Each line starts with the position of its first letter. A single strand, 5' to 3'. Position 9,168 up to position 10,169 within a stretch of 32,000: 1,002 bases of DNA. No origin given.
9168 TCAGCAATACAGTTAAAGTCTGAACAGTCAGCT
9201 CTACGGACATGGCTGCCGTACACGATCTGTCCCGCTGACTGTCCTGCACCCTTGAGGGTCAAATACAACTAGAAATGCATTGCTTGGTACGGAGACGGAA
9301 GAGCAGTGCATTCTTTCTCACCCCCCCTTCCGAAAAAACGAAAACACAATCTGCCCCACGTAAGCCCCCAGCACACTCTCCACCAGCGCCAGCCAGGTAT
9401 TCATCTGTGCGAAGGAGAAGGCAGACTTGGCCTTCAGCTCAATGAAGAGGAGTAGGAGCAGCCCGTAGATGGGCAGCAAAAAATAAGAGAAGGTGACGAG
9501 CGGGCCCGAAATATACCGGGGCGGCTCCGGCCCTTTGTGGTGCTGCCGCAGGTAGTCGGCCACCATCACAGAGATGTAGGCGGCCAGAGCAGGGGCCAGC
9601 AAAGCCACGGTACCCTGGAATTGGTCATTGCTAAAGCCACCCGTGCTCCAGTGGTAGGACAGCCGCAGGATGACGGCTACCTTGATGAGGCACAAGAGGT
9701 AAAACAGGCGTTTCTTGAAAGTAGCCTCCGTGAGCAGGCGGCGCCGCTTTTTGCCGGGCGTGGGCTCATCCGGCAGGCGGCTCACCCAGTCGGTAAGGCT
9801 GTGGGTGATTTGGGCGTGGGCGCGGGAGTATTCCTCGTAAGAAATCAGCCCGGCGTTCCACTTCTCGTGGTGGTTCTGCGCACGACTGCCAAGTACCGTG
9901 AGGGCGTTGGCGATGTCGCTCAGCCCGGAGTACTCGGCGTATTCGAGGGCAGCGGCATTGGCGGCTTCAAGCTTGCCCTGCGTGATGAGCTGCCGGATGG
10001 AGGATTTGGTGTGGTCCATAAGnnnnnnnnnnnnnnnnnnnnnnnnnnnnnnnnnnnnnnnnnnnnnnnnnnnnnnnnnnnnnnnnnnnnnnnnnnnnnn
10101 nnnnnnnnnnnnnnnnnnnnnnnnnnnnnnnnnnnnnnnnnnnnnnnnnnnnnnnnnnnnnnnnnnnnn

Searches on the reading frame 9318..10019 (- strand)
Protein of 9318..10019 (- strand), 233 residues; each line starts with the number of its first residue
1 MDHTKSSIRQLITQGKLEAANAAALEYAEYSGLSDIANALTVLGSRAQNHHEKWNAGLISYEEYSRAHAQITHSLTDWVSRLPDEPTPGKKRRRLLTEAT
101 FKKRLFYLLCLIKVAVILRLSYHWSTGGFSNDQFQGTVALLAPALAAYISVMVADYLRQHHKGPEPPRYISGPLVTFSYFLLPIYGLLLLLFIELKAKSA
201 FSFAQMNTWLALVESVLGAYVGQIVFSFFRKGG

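Call 4: search_protein_families(library=pfam, proteins=[window:9318-10019:-], max_evalue=0.01)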
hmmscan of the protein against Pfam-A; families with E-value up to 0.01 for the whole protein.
window:9318-10019:- (233 aa): 1 family
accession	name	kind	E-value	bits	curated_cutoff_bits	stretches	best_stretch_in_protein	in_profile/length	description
PF19964.5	EAD11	-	4.5e-19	68.6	26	1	4-83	2-80/80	Effector-associated domain 11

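Call 41: search_protein_families(library=padloc, proteins=[window:9318-10019:-], max_evalue=0.01)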
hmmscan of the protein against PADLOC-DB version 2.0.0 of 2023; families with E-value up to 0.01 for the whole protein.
window:9318-10019:- (233 aa): 0 families

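Call 42: search_protein_families(library=ncbifam, proteins=[window:9318-10019:-], max_evalue=0.01)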
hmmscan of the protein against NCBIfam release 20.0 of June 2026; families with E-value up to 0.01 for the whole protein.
window:9318-10019:- (233 aa): 0 families

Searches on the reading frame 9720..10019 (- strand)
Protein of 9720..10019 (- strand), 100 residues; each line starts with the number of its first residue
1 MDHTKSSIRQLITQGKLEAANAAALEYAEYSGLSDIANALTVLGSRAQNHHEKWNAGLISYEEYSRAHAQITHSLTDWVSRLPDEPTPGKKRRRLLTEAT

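Call 61: find_homologous_proteins(query=window:9735-10019:-, max_evalue=0.001)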
Query window:9735-10019:-: 2 candidates shared short words with the query, none scored E <= 0.001.

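Call 68: search_protein_representatives(protein=window:9720-10019:-)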
Query: 100 residues. Proteins with E-value up to 0.001 (for the whole library): 37; up to 1e-10: 16; up to 1e-30: 0. The best 37 are listed.
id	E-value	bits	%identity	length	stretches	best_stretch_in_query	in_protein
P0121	3.6e-27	110.4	62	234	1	3-99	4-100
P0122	4.4e-26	106.9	53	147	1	4-99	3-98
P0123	7.4e-26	106.2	50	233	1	1-98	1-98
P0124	1.0e-22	96.2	51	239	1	1-98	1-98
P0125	2.7e-19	85.3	49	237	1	4-99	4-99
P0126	3.3e-19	84.9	42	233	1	1-99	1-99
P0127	3.7e-19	84.8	45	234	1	4-100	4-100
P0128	1.5e-17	79.6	43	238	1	4-99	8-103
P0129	5.1e-16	74.8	44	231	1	2-96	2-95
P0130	5.1e-15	71.5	43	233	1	2-100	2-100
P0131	1.7e-13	66.7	55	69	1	1-65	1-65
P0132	4.7e-13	65.3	40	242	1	5-99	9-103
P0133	9.5e-13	64.3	43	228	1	4-96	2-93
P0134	9.4e-12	61.1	38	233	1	3-96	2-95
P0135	2.1e-11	60.0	36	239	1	4-99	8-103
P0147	1.7e-05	41.1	30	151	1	1-90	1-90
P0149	2.9e-05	40.3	26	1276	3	2-95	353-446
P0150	5.6e-05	39.4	37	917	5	6-55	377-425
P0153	2.3e-04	37.5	35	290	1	4-86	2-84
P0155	3.5e-04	36.9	36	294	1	3-81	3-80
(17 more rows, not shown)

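Call 69: search_protein_families(library=pfam, proteins=[P0149, P0150, P0153, P0155, P0121, P0147], max_evalue=0.001)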
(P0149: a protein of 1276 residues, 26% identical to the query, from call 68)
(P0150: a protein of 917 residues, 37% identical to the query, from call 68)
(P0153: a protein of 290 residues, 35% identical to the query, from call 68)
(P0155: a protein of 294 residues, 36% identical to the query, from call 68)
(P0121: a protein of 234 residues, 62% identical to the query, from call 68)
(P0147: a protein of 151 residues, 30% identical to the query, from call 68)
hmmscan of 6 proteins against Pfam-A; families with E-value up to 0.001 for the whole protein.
P0149 (1276 aa): 1 family
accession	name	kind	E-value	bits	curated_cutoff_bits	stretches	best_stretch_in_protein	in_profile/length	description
PF19964.5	EAD11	-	8.6e-67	221.5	26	7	233-309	4-79/80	Effector-associated domain 11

P0150 (917 aa): 9 families
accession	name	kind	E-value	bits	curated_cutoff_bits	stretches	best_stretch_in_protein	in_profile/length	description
PF00036.39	EF-hand_1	-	1.1e-44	147.1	25.4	1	286-310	4-28/29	EF hand domain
PF13202.12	EF-hand_5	-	7.9e-44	145.6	25.9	0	756-775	4-23/25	EF hand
PF13405.12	EF-hand_6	-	8.8e-41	134.1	25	0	287-310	5-28/30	EF-hand domain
PF13499.12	EF-hand_7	-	5.4e-37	126.4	30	4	282-358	2-62/67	EF-hand domain pair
PF25578.1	EF-hand_STIM1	-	1.5e-07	31.9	32.2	0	427-461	26-54/80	Stromal interaction molecule 1-like, EF-hand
PF13833.12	EF-hand_8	-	1.9e-07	31.1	28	0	285-310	28-53/54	EF-hand domain pair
PF24784.1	Temptin_C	-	4.2e-06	27.6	27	0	549-583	41-75/98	Temptin C-terminal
PF10591.15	SPARC_Ca_bdg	-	0.00018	22.2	22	0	279-306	51-78/113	Secreted protein acidic and rich in cysteine Ca binding region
PF18468.6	Pfk_N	-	0.00023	22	26.8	0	271-299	44-71/98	Phosphofructokinase N-terminal domain yeast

P0153 (290 aa): 1 family
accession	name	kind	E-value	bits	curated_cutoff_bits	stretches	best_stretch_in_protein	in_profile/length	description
PF19964.5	EAD11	-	2.5e-16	59.8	26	1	2-81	2-80/80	Effector-associated domain 11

P0155 (294 aa): 1 family
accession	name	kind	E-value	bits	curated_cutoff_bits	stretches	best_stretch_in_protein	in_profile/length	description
PF19964.5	EAD11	-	2.2e-14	53.6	26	1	4-81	3-79/80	Effector-associated domain 11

P0121 (234 aa): 1 family
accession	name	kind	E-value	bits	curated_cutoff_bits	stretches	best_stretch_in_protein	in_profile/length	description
PF19964.5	EAD11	-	1.1e-16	61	26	1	6-84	3-80/80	Effector-associated domain 11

P0147 (151 aa): 1 family
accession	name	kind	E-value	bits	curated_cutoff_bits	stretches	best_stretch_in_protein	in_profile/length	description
PF19964.5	EAD11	-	2e-16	60.1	26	1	5-83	3-80/80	Effector-associated domain 11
